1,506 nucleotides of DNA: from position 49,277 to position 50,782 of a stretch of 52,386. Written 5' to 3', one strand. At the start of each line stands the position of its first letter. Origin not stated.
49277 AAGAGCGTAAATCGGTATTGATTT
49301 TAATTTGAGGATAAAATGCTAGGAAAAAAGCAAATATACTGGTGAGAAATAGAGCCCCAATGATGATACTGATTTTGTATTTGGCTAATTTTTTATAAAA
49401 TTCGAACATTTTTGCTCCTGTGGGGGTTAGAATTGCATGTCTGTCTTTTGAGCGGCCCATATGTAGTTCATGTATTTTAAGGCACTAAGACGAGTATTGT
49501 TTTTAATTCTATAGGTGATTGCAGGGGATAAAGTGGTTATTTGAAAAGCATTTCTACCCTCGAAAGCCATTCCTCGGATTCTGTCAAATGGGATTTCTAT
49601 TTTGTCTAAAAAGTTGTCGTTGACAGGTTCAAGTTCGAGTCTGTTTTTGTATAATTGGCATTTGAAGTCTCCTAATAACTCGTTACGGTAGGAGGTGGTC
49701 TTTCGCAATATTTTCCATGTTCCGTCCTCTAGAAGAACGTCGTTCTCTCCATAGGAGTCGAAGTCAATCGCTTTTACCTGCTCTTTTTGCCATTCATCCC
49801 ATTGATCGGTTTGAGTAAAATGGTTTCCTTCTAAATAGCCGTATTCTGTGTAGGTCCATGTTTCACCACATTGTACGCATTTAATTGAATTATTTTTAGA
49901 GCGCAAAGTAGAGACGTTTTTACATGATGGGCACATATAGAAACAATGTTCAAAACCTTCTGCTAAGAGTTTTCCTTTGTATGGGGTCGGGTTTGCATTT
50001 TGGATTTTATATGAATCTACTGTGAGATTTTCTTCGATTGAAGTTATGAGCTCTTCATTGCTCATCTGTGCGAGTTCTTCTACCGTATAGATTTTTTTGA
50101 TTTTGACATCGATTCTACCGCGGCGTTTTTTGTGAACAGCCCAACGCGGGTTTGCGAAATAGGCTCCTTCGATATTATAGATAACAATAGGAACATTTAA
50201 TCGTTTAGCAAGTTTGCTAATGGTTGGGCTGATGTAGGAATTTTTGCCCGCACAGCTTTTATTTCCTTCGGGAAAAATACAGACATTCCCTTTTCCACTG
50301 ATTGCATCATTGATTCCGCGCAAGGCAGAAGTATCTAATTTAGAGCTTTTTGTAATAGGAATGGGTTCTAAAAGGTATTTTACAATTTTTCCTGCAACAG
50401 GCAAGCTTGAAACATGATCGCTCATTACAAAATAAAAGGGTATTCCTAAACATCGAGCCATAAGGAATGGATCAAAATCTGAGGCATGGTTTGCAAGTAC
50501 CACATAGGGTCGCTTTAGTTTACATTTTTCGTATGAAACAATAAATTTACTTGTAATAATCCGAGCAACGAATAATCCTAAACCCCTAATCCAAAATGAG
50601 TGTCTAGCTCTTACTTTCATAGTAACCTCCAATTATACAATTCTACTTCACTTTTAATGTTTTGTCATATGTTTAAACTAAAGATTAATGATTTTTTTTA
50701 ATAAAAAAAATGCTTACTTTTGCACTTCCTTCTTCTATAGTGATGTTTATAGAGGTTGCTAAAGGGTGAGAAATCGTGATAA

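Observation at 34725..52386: Modular acyltransferase / RND-MMPL exporter / glycosyltransferase locus: candidate uncharacterised (glyco)lipid assembly and export system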

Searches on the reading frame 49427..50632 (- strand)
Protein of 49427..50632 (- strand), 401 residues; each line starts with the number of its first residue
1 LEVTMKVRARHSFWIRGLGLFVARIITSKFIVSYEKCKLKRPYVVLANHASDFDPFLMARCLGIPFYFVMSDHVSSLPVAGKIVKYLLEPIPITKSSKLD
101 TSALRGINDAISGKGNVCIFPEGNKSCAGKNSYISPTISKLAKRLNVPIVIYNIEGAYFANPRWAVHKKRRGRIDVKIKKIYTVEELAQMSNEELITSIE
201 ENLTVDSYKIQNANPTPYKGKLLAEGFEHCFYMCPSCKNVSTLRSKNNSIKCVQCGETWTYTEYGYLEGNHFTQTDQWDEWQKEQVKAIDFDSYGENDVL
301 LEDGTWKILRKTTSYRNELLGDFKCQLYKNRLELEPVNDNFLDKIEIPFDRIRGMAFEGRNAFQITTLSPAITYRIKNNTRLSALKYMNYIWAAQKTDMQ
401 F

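Call 7: search_protein_families(library=pfam, proteins=[window:49427-50632:-], max_evalue=0.01)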
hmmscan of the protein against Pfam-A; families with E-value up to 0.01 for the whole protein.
window:49427-50632:- (401 aa): 2 families
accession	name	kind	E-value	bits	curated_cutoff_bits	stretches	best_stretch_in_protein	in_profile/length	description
PF01553.26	Acyltransferase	-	7.6e-14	52.1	23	1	35-150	8-127/132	Acyltransferase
PF07562.20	NCD3G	-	0.0085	16.4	38.9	0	225-259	20-52/54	Nine Cysteines Domain of family 3 GPCR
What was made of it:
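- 49427..50632 (-): AT3, a PlsC-fold acyltransferase with a Zn ribbon and a PH-like C-terminal domain, directly upstream of MMPL3. PF01553 scores 52 bits (call 7).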

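Call 9: search_protein_families(library=ncbifam, proteins=[window:49427-50632:-], max_evalue=0.001)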
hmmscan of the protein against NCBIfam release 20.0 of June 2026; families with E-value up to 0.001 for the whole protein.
window:49427-50632:- (401 aa): 3 families
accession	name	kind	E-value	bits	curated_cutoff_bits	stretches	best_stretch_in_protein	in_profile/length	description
TIGR00530.1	AGP_acyltrn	subfamily_domain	7.2e-11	42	102.95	1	35-150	10-125/130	1-acylglycerol-3-phosphate O-acyltransferase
NF006386.0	PRK08633.1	equivalog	3.4e-09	35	1221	1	42-214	442-613/1147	acyl-[ACP]--phospholipid O-acyltransferase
NF005291.0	PRK06814.1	equivalog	1.4e-05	23.2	1349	1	40-194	453-606/1140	acyl-[ACP]--phospholipid O-acyltransferase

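Call 10: find_homologous_proteins(query=window:49427-50632:-, max_evalue=0.00001)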
Query window:49427-50632:- (401 aa): 105 proteins with E <= 0.00001 among 4378 candidates.
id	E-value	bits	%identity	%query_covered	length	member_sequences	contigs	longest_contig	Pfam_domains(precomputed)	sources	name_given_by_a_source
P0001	3.2e-273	924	100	99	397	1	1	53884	PF01553.27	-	-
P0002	1.0e-138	481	53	99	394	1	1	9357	PF01553.27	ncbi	-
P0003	1.4e-137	477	53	99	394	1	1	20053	PF01553.27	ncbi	-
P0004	1.8e-135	470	53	99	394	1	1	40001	PF01553.27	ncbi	-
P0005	2.5e-125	437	49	99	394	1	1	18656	PF01553.27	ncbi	-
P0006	8.8e-123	428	49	99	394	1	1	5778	PF01553.27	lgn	-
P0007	1.8e-117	411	46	99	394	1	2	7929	PF01553.27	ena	-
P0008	8.6e-116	405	46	99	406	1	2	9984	PF01553.27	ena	-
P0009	1.4e-106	375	44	100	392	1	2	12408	PF01553.27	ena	-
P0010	1.7e-104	368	45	99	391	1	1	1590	PF01553.27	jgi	-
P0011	1.8e-102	361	44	99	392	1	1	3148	PF01553.27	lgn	-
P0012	3.1e-102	361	44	99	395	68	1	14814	PF01553.27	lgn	-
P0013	3.2e-102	361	49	77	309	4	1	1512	PF01553.27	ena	-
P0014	2.0e-101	358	44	100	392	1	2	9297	PF01553.27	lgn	-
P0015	4.4e-101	357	44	99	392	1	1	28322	PF01553.27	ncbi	-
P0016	1.8e-100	355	44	100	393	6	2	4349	PF01553.27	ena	-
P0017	2.1e-100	355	43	99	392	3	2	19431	PF01553.27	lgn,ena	-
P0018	2.3e-100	354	43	100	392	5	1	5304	PF01553.27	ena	-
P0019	1.5e-99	352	43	99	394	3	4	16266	PF01553.27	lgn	-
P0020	5.3e-99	350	44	100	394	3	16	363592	PF01553.27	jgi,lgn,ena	-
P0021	7.3e-99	349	44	100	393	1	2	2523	PF01553.27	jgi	-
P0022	1.0e-98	349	42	100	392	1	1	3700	PF01553.27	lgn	-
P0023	1.4e-98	349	42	99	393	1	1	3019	PF01553.27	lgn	-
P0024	1.4e-98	349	42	100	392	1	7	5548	PF01553.27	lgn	-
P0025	1.6e-98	348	44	100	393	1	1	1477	PF01553.27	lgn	-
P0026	1.7e-98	348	42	100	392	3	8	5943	PF01553.27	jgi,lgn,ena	-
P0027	3.5e-98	347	42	98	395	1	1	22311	PF01553.27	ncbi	-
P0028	4.4e-98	347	44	100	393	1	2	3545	PF01553.27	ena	-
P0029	4.4e-98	347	42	99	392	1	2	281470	PF01553.27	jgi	-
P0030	9.6e-98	346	43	99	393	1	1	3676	PF01553.27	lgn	-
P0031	1.3e-97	345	43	100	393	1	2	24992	PF01553.27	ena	-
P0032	6.4e-97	343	41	99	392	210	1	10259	PF01553.27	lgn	-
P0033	7.7e-97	343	43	100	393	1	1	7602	PF01553.27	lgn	-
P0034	1.3e-96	342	43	100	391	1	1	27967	PF01553.27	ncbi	-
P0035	1.6e-96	342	42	99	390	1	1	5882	PF01553.27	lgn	-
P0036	1.6e-96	342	42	99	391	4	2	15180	PF01553.27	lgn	-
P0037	2.3e-96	341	44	100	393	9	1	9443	PF01553.27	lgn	-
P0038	2.6e-96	341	43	100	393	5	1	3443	PF01553.27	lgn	-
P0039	3.4e-96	341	42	98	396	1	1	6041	PF01553.27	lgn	-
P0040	4.8e-96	340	40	100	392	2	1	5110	PF01553.27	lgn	-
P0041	1.6e-95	338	41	100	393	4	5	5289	PF01553.27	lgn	-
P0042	2.0e-95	338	41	99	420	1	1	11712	PF01553.27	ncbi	-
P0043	3.2e-95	337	42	100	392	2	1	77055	PF01553.27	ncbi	-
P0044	3.3e-95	337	43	99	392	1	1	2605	PF01553.27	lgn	-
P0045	4.6e-95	337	41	98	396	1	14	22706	PF01553.27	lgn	-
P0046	4.6e-95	337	43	100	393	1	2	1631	PF01553.27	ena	-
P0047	6.5e-95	336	42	98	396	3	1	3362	PF01553.27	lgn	-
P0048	7.9e-95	336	42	99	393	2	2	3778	PF01553.27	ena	-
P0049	1.5e-94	335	41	99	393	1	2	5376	PF01553.27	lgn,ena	-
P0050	2.7e-94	334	43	99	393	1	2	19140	PF01553.27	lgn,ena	-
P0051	3.8e-94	334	41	99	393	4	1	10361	PF01553.27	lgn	-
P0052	5.8e-94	333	40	99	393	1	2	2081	PF01553.27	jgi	-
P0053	1.2e-93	332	41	99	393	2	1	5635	PF01553.27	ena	-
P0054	1.5e-93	332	40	98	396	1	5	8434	PF01553.27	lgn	-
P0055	6.0e-93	330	43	97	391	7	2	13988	PF01553.27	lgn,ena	-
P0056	6.5e-93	330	43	97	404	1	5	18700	PF01553.27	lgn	-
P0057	1.2e-92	329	41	98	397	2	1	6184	PF01553.27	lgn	-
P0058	3.2e-92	328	42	97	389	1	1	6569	PF01553.27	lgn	-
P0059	1.5e-91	325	40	98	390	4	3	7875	PF01553.27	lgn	-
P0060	2.7e-91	325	41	98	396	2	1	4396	PF01553.27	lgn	-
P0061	5.2e-91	324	40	99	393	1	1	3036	PF01553.27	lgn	-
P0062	5.4e-91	324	41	98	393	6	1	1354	PF01553.27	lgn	-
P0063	5.6e-91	324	41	99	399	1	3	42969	PF01553.27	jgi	-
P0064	6.5e-91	323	42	97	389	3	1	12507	PF01553.27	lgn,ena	-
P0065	9.1e-91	323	40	98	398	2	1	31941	PF01553.27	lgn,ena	-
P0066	3.9e-90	321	41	98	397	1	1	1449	PF01553.27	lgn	-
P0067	9.4e-90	319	39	95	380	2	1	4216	PF01553.27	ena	-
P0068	1.2e-89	319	41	98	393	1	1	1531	PF01553.27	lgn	-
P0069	4.0e-89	317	40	98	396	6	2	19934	PF01553.27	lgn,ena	-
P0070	4.1e-89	317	40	99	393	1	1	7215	PF01553.27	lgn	-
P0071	4.3e-89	317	39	99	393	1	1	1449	PF01553.27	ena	-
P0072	8.3e-89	316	39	99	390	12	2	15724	PF01553.27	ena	-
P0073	2.8e-88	315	41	97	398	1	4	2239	PF01553.27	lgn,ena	-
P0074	3.1e-88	315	42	99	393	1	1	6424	PF01553.27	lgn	-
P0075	1.5e-86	309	39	97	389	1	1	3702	PF01553.27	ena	-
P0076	3.0e-86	308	40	99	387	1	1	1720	PF01553.27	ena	-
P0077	7.5e-86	307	39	99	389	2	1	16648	PF01553.27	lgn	-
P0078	2.5e-85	305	38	97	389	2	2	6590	PF01553.27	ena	-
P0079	1.3e-83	299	39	97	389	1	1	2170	PF01553.27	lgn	-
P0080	1.5e-82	296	40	97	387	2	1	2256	PF01553.27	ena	-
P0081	7.9e-82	293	39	97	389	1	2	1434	PF01553.27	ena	-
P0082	2.0e-81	292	40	97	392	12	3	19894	PF01553.27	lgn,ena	-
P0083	5.3e-81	291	38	98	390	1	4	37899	PF01553.27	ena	-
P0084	3.3e-80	288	38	97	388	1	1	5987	PF01553.27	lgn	-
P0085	1.1e-79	286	39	99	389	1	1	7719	PF01553.27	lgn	-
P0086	1.2e-79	286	39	97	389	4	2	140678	PF01553.27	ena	-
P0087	1.7e-79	286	38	97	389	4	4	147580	PF01553.27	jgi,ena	-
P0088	7.2e-79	284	38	99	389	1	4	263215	PF01553.27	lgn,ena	-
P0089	8.2e-79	283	38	94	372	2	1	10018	PF01553.27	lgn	-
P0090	1.6e-78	282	38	97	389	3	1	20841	PF01553.27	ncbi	-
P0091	3.8e-78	281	37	99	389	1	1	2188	PF01553.27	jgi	-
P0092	2.0e-67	246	40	80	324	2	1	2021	PF01553.27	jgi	-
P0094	1.2e-51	194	32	96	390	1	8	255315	PF01553.27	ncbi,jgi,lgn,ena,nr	ncbi:MAG TPA: 1-acyl-sn-glycerol-3-phosphate acyltransferase [Oscillospiraceae bacterium]|nr:1-acyl-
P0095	1.1e-48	184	32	89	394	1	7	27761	PF01553.27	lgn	-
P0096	2.7e-47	180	34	70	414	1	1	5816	PF01553.27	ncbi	-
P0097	2.8e-47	180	32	90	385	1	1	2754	PF01553.27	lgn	-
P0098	1.5e-46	177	35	69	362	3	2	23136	PF01553.27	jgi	-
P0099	1.9e-45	174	39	61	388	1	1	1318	PF01553.27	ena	-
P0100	1.3e-44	171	31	96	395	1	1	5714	PF01553.27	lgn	-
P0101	2.1e-44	170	35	73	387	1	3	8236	PF01553.27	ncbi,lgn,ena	-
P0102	2.3e-44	170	38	66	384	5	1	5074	PF01553.27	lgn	-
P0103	3.8e-43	166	33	81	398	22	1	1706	PF01553.27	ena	-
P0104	9.9e-43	165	32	97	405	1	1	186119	PF01553.27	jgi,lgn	jgi:1-acyl-sn-glycerol-3-phosphate acyltransferase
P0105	1.4e-22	98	27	62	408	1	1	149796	PF01553.27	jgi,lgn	jgi:hypothetical protein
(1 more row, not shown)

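Call 11: find_encoding_contigs(protein=P0004, flank=10000, max_places=3)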
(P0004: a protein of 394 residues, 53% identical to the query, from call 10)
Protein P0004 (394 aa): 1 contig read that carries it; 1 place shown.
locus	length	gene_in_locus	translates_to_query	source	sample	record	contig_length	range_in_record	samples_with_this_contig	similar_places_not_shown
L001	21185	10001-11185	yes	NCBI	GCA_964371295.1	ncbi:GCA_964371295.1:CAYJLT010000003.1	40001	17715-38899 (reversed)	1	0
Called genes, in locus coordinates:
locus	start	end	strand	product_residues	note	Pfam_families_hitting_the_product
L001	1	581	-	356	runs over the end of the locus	PF00953:Glycos_transf_4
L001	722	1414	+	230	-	PF21033:RMD1-3 (faint), PF07719:TPR_2 (faint), PF13424:TPR_12 (faint)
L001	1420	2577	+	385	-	PF13506:Glyco_transf_21, PF00535:Glycos_transf_2, PF13641:Glyco_tranf_2_3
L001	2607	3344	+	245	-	PF01553:Acyltransferase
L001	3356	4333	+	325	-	PF21948:LplA-B_cat, PF03099:BPL_LplA_LipB, PF10437:Lip_prot_lig_C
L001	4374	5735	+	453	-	PF18073:Zn_ribbon_LapB, PF03796:DnaB_C (weak), PF06745:ATPase, PF13191:AAA_16 (weak), PF13481:AAA_25, PF23442:DUF7125 (weak), PF05362:Lon_C, PF13541:ChlI, +1 more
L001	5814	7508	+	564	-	PF00211:Guanylate_cyc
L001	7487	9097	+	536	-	-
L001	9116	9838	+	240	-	-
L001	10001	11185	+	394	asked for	PF01553:Acyltransferase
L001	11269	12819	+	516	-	PF00342:PGI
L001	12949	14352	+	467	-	PF02254:TrkA_N, PF02558:ApbA (faint), PF03435:Sacchrp_dh_NADP (faint), PF03807:F420_oxidored (faint), PF13241:NAD_binding_7 (faint), PF02254:TrkA_N, PF02080:TrkA_C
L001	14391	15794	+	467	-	PF02386:TrkH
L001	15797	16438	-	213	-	PF00578:AhpC-TSA, PF08534:Redoxin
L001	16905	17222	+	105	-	PF03724:META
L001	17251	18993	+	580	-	PF05524:PEP-utilisers_N, PF00391:PEP-utilizers, PF02896:PEP-utilizers_C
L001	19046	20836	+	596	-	PF01336:tRNA_anti-codon, PF00152:tRNA-synt_2, PF02938:GAD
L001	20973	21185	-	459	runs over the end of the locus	-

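Call 12: find_encoding_contigs(protein=P0020, flank=10000, max_places=3)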
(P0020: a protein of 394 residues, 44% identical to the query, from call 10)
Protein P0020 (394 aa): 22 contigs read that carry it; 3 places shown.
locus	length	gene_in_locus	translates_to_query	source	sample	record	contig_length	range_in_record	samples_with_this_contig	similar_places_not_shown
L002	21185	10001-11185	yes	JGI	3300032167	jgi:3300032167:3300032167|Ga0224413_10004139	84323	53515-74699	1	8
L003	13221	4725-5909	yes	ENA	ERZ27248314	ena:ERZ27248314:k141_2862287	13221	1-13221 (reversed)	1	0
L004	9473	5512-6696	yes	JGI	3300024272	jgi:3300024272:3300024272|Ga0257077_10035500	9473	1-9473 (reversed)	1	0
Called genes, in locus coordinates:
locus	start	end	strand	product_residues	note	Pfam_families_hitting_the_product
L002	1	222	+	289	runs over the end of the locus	-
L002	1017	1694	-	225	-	PF01863:YgjP-like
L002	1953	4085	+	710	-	PF03551:PadR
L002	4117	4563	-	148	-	PF00075:RNase_H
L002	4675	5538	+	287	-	-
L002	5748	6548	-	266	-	PF22435:MRM3-like_sub_bind, PF22655:SpoU_sub_bind_like, PF00588:SpoU_methylase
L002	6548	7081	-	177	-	PF13302:Acetyltransf_3, PF00583:Acetyltransf_1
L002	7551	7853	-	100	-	-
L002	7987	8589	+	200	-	PF01726:LexA_DNA_bind, PF00717:Peptidase_S24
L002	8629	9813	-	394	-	PF00155:Aminotran_1_2, PF01041:DegT_DnrJ_EryC1 (weak)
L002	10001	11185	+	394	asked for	PF01553:Acyltransferase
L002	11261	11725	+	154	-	-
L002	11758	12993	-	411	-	PF06838:Met_gamma_lyase, PF01053:Cys_Met_Meta_PP (weak)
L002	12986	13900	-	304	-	PF01745:IPT, PF01715:IPPT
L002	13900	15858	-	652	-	PF02518:HATPase_c (weak), PF13589:HATPase_c_3, PF01119:DNA_mis_repair, PF08676:MutL_C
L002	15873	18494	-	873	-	PF01624:MutS_I, PF05188:MutS_II, PF05192:MutS_III, PF05190:MutS_IV, PF00488:MutS_V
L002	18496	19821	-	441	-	PF00919:UPF0004, PF04055:Radical_SAM, PF01938:TRAM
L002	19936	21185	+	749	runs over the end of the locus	PF00912:Transgly, PF00905:Transpeptidase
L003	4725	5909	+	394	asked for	PF01553:Acyltransferase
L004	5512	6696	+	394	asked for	PF01553:Acyltransferase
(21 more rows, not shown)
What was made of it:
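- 49427..50632 (-): Its orthologues stand alone in L001 and L002 (calls 11, 12).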

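Call 66: predict_structure(alignment_id=A5)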
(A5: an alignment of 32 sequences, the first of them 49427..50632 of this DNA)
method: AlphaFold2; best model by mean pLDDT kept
length: 401 residues; sequences in the alignment: 32
mean_pLDDT: 91.6   pTM: 0.89
mean pLDDT of the five models: 91.6, 90.9, 90.5, 90.1, 89.7
residues with pLDDT >= 90: 304; 70-90: 83; 50-70: 9; < 50: 5
segments of 3 or more residues with pLDDT < 50: 1-5
pLDDT, mean of each block of 10 residues (from residue 1): 50 77 88 96 96 91 90 82 79 83 92 94 88 91 96 97 86 97 98 97 96 96 94 98 96 98 97 97 98 97 94 90 97 89 92 93 94 93 94 95 87
secondary structure, 60 per line:
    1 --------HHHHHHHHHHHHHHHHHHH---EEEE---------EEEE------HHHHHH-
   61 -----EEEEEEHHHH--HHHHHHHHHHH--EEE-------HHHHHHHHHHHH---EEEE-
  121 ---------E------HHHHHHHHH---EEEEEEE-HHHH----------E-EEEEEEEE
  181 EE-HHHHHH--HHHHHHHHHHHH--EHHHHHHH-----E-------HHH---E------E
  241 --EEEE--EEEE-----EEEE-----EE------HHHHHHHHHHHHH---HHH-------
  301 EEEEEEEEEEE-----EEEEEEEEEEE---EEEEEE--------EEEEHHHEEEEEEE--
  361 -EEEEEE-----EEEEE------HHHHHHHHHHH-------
elements in order: H9-27 E31-34 E44-47 H54-59 E66-71 H72-75 H78-88 E91-93 H101-112 E116-119 H137-145 E149-155 H157-160 E173-182 H184-189 H192-203 H207-213 E243-246 E249-252 E258-261 H275-287 E301-311 E317-327 E331-336 E345-348 E352-358 E362-367 E373-377 H384-394
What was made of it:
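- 49427..50632 (-): The AF2 model has pLDDT 91.6 (call 66).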

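Call 69: fold_search(model_id=the predicted structure, library=pdb)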
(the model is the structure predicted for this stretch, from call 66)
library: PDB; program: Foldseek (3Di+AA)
matches with E <= 10: 1133; with E <= 0.001: 27
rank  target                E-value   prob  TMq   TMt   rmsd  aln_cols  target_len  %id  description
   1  5kym_B                3.5e-07  1.00  0.38  0.63   3.6       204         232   20  Crystal Structure of the 1-acyl-sn-glycerophosphate (LPA) acyltransferase, PlsC, from Thermotoga maritima (released 2017-07-26)
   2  5kym_A                3.9e-07  1.00  0.39  0.63   3.6       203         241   20  Crystal Structure of the 1-acyl-sn-glycerophosphate (LPA) acyltransferase, PlsC, from Thermotoga maritima (released 2017-07-26)
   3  8e4y                  2.8e-06  1.00  0.34  0.22  11.7       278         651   16  Cryo-EM structure of human glycerol-3-phosphate acyltransferase 1 (GPAT1) in complex with 2-oxohexadecyl-CoA (released 2022-12-21)
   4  5oce_B                5.8e-05  1.00  0.28  0.41   8.8       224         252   11  THE MOLECULAR MECHANISM OF SUBSTRATE RECOGNITION AND CATALYSIS OF THE MEMBRANE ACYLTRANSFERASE PatA -- Complex of PatA (released 2017-12-27)
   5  5f2z_C                2.5e-04  0.99  0.22  0.33  11.9       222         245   11  Crystal structure of membrane associated PatA from Mycobacterium smegmatis in complex with palmitate - P21 space group (released 2016-03-09)
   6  5f2z_B                2.9e-04  1.00  0.27  0.40   8.7       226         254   10  Crystal structure of membrane associated PatA from Mycobacterium smegmatis in complex with palmitate - P21 space group (released 2016-03-09)
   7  7k7z_A                3.1e-04  1.00  0.17  0.11  10.7       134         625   10  Structure of a hit for G Protein Coupled Receptor Kinase 2 (GRK2) Inhibitor for the Potential Treatment of Heart Failu (released 2020-10-28)
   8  5f2t_B                3.5e-04  1.00  0.28  0.41   8.4       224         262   10  Crystal structure of membrane associated PatA from Mycobacterium smegmatis in complex with palmitate - C 2 space group (released 2016-03-09)
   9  5f2z_A                3.5e-04  1.00  0.23  0.35  11.0       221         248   11  Crystal structure of membrane associated PatA from Mycobacterium smegmatis in complex with palmitate - P21 space group (released 2016-03-09)
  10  5ukl_A                3.7e-04  1.00  0.18  0.12  11.6       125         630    8  Human GRK2 in complex with Gbetagamma subunits and CCG222886 (14bd) (released 2017-04-05)
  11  7lc1_B                3.9e-04  1.00  0.17  0.28   4.6       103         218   14  Crystal Structure of KRAS4b (GMPPNP-bound) in complex with the RBD-PH domains of SIN1 (released 2021-08-04)
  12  5oce_A                4.4e-04  1.00  0.23  0.34  10.6       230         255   12  THE MOLECULAR MECHANISM OF SUBSTRATE RECOGNITION AND CATALYSIS OF THE MEMBRANE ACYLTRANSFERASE PatA -- Complex of PatA (released 2017-12-27)
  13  4f7u_P                4.7e-04  1.00  0.20  0.60   3.6       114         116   11  The 6S snRNP assembly intermediate (released 2013-01-30)
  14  2bcj_A                5.0e-04  1.00  0.19  0.13  11.1       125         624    8  Crystal Structure of G Protein-Coupled Receptor Kinase 2 in Complex with Galpha-q and Gbetagamma Subunits (released 2005-12-20)
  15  5c79_A                5.6e-04  1.00  0.18  0.54   5.3       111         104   13  PH domain of ASAP1 in complex with diC4-PtdIns(4,5)P2 (released 2015-10-07)
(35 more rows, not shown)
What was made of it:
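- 49427..50632 (-): Foldseek matches T. maritima PlsC 5kym (TMt 0.63) and PH domains (call 69).
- On PlsC / LPLAT acyltransferases (PF01553): The AT3 model superposes on T. maritima PlsC 5kym with TMt 0.63 (call 69).
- AT3 has a PlsC fold plus a PH-like domain (calls 66, 69).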
